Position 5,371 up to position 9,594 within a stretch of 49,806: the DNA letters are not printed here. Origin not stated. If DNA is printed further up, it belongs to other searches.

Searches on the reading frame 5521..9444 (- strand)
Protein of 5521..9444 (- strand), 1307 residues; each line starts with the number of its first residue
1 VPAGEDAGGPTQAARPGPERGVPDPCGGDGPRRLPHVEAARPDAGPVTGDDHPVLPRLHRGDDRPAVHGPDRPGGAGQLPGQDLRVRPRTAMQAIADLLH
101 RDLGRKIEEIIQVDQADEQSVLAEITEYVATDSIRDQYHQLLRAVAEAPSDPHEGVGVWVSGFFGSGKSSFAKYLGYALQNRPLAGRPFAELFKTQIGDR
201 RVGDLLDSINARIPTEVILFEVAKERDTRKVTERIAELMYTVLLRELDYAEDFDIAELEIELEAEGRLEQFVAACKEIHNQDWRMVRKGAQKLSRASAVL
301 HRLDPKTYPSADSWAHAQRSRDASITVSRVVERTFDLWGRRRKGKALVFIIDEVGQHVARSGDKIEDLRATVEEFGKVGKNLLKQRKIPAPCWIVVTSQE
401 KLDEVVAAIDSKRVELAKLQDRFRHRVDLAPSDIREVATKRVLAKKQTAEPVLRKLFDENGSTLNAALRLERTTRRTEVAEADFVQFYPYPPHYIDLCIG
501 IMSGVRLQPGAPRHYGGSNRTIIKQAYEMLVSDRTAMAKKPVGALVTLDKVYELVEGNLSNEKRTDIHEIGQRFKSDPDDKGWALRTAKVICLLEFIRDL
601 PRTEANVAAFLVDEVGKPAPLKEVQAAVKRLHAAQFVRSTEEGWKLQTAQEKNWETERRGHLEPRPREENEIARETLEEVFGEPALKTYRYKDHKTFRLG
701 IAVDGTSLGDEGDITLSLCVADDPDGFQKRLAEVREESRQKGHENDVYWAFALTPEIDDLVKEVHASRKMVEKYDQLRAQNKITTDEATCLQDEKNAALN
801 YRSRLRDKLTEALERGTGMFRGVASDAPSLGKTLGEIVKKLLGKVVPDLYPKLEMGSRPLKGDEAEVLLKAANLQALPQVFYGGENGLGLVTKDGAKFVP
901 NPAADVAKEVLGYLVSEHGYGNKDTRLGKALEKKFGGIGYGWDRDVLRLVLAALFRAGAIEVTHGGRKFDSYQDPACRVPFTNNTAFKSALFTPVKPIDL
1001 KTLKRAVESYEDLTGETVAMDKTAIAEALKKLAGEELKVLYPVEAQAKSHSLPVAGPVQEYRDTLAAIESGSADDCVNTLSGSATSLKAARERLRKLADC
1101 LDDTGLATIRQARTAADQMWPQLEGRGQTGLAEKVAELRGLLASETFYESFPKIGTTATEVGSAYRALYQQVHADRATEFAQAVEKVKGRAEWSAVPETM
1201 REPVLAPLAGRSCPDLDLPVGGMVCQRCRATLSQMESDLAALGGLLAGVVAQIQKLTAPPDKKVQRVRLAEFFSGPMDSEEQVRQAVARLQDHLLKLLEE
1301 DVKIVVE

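Call 50: search_protein_families(library=pfam, proteins=[window:5521-9444:-], max_evalue=0.001)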
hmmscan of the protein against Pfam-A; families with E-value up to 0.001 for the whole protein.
window:5521-9444:- (1307 aa): 2 families
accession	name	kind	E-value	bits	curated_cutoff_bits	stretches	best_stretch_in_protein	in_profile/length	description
PF25796.1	BREX_BrxC_4th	-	8.4e-06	25.8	27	1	670-823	10-153/173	BREX ATP-binding protein BrxC 4th domain with six-stranded beta sheet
PF25791.1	BREX_BrxC_wHTH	-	0.00097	19.5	27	0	907-972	40-103/126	BREX ATP-binding protein BrxC winged helix-turn-helix domain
